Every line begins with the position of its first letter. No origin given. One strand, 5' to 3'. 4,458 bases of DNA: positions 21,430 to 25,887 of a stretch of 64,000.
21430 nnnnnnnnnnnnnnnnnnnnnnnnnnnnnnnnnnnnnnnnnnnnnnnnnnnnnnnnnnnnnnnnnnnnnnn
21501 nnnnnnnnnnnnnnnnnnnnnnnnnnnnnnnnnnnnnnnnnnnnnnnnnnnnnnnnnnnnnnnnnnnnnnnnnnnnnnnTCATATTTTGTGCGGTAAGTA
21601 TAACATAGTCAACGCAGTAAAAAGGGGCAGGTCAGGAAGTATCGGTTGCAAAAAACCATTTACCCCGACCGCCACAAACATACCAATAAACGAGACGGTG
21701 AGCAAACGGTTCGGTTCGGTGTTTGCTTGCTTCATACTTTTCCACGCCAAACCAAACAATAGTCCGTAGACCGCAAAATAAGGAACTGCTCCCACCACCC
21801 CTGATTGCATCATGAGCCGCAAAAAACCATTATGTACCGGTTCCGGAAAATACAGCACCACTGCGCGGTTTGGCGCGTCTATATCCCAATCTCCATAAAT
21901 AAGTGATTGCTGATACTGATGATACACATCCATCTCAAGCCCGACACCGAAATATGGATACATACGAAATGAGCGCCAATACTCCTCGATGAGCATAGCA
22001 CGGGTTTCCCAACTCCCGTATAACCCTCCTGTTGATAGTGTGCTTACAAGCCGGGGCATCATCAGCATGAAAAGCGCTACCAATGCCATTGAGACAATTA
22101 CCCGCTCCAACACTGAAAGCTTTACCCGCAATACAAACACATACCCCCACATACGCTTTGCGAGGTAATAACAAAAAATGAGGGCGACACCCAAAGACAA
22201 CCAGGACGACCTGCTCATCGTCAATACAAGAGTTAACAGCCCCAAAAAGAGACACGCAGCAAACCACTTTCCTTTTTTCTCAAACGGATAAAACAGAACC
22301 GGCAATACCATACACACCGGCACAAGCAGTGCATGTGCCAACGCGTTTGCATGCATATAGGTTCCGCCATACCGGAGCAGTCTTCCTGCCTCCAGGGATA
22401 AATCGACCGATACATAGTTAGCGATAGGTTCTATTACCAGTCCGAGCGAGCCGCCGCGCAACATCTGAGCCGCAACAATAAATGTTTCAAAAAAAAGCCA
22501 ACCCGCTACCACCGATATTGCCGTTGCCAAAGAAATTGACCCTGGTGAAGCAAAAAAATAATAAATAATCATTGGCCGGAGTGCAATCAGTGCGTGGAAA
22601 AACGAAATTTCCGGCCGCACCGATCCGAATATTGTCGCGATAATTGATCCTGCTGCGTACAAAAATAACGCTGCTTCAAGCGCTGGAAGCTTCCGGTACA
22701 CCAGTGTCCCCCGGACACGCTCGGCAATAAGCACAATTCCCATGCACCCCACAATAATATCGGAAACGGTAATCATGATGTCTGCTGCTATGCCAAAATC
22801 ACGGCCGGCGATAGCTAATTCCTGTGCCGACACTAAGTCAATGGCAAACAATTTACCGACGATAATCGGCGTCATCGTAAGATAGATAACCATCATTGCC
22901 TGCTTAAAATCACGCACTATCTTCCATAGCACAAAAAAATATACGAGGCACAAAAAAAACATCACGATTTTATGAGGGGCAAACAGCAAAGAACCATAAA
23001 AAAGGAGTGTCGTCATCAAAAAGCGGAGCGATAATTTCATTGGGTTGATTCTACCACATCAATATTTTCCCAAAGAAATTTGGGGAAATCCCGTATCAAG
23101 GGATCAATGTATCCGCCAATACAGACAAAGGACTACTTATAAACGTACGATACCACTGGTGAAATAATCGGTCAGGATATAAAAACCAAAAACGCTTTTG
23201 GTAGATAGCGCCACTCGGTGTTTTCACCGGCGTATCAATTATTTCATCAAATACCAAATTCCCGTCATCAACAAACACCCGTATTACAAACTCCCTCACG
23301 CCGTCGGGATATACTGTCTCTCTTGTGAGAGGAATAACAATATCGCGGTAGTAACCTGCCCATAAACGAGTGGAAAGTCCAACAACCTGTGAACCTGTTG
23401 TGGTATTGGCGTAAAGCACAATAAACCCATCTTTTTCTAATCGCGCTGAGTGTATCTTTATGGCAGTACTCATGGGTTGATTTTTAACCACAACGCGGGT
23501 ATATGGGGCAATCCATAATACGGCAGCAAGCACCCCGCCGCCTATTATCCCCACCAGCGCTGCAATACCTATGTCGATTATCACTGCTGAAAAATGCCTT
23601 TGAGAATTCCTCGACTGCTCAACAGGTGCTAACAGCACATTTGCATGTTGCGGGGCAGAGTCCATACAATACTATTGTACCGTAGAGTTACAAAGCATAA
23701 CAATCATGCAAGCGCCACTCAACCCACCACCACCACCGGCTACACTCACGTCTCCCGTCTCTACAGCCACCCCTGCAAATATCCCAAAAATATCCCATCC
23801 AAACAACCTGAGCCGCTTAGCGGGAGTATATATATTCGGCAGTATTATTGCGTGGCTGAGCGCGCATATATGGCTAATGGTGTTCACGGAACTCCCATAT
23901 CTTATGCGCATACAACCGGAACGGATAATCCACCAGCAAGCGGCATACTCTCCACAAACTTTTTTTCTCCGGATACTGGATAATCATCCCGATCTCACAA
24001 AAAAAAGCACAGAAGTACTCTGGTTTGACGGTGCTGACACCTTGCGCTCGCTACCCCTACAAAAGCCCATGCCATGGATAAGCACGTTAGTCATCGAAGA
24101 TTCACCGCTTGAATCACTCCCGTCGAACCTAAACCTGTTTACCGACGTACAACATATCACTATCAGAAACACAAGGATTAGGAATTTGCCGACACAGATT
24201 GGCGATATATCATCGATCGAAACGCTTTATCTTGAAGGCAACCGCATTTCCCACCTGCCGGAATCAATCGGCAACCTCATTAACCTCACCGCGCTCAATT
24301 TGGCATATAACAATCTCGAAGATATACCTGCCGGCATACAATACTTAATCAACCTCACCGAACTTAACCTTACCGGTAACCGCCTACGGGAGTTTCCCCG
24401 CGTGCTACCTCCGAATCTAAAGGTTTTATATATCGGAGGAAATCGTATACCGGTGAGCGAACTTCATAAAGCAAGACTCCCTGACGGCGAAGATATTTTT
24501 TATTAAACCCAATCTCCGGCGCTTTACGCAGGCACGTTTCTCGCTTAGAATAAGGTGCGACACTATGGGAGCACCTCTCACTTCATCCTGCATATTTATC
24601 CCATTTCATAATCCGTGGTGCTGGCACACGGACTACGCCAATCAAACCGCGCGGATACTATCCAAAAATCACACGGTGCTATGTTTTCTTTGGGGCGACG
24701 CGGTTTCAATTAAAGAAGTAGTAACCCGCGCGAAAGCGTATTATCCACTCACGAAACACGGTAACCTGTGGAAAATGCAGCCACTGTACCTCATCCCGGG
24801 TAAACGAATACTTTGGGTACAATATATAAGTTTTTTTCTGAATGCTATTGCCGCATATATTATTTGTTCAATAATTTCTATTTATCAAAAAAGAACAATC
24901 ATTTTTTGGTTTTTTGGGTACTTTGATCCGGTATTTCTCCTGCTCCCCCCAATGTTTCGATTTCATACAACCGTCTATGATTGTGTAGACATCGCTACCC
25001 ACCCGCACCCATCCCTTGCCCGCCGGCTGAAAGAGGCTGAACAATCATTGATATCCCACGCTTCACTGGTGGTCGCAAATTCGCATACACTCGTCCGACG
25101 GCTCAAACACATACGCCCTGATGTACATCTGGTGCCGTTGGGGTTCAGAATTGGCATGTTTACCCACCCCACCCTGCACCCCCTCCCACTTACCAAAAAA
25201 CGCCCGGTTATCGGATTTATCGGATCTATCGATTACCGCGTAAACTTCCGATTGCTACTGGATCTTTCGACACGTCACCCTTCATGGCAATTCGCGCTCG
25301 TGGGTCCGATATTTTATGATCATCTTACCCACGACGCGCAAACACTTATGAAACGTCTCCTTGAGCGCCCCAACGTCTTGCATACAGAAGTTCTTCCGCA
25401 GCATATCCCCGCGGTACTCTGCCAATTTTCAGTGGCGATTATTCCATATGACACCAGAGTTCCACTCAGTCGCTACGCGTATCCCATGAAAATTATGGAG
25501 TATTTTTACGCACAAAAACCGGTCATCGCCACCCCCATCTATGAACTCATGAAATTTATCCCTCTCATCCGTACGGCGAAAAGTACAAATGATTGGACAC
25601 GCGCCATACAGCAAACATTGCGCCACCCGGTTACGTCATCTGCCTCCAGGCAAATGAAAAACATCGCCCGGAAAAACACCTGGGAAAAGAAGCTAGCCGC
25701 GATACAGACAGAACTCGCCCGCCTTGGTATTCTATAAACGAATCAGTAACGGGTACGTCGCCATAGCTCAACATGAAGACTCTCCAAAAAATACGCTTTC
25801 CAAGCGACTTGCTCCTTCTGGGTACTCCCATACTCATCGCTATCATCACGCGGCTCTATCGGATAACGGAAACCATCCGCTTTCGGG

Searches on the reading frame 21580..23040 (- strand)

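Call 5: search_protein_families(library=pfam, proteins=[window:21580-23040:-], max_evalue=0.01)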
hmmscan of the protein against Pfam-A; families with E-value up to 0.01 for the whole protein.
window:21580-23040:- (486 aa): 1 family
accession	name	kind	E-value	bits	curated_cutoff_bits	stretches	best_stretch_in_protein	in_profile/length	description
PF04932.20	Wzy_C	-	1.3e-15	58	31.7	1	263-421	2-148/149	O-Antigen ligase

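Call 9: search_protein_families(library=ncbifam, proteins=[window:21580-23040:-], max_evalue=0.01)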
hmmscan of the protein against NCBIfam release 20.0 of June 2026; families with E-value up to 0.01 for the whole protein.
window:21580-23040:- (486 aa): 0 families

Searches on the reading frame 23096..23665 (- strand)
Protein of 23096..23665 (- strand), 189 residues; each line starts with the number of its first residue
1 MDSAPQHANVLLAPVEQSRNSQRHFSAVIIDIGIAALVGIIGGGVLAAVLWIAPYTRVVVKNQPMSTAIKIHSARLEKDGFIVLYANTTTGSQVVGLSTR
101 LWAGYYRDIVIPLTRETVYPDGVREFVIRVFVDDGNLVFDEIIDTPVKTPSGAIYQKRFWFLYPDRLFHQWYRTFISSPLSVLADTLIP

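Call 29: search_protein_families(library=pfam, proteins=[window:23096-23665:-], max_evalue=5)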
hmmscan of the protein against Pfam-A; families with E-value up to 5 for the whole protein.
window:23096-23665:- (189 aa): 1 family
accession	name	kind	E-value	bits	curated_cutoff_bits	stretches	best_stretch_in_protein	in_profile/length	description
PF23951.1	DUF7282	-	1.9e-07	31.7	27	1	58-154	3-104/112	Domain of unknown function (DUF7282)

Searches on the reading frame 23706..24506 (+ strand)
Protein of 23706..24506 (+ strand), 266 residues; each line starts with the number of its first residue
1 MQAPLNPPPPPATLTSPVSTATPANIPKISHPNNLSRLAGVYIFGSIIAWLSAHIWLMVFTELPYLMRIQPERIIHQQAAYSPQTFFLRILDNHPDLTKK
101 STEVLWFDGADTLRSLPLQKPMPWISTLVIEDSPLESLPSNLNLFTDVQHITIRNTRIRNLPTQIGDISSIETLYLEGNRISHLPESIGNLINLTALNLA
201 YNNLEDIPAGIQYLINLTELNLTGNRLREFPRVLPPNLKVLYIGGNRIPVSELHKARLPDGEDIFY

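Call 29: search_protein_families(library=pfam, proteins=[window:23706-24506:+], max_evalue=5)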
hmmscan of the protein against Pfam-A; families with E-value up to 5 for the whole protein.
window:23706-24506:+ (266 aa): 10 families
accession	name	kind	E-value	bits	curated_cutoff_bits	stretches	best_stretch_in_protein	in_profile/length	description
PF23598.1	LRR_14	-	5e-12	45.7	40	1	148-223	49-122/353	Leucine-rich repeat region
PF12799.13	LRR_4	-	5.7e-12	45.9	27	2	193-229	2-38/44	Leucine Rich repeats (2 copies)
PF13855.12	LRR_8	-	2.6e-11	43.6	27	2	170-227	2-61/61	Leucine rich repeat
PF00560.39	LRR_1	-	2.4e-10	38.9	20.6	3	170-191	1-23/23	Leucine Rich Repeat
PF13516.12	LRR_6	-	1.3e-05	25.4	23.4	2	193-206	4-17/24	Leucine Rich repeat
PF23286.1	LRR_13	-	0.011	15.9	30.1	1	157-229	15-89/210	Disease resistance protein RPS4B-like, leucine-rich repeats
PF14580.12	LRR_9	-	0.055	13.5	30.5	1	156-221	52-116/175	Leucine-rich repeat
PF23952.1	LRR_EndoS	-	0.14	12.8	27.9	1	126-223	26-114/116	Endo-beta-N-acetylglucosaminidase EndoS LRR domain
PF23211.1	LRR_LRWD1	-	0.25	11.4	28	1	164-231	14-80/190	Leucine-rich repeat and WD repeat-containing protein 1, LRR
PF05725.18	FNIP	-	3.3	8.3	21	1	231-244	27-42/44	FNIP Repeat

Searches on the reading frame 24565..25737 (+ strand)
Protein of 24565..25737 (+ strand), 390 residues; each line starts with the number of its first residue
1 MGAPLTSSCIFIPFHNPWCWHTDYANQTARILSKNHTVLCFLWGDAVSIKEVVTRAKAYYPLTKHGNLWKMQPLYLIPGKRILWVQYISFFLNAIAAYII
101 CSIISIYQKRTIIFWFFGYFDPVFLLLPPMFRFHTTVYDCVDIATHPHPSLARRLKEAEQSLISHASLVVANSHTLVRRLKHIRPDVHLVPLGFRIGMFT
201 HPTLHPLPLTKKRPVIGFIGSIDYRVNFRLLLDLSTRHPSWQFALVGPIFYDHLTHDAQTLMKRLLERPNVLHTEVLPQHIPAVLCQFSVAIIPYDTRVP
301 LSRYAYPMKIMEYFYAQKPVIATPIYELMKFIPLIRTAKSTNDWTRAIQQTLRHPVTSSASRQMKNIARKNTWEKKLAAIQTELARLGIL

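Call 29: search_protein_families(library=pfam, proteins=[window:24565-25737:+], max_evalue=5)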
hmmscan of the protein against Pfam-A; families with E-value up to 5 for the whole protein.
window:24565-25737:+ (390 aa): 4 families
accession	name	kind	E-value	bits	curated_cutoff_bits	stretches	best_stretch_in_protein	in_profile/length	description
PF13692.12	Glyco_trans_1_4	-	1.2e-07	32.6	27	1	213-327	1-110/142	Glycosyl transferases group 1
PF00534.26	Glycos_transf_1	-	3.3e-05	23.9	26.4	1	209-331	11-130/172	Glycosyl transferases group 1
PF13439.12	Glyco_transf_4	-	0.015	15.8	28.5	1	128-193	98-165/170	Glycosyltransferase Family 4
PF13579.12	Glyco_trans_4_4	-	0.22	12.3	29.7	1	137-193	98-158/158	Glycosyl transferase 4-like domain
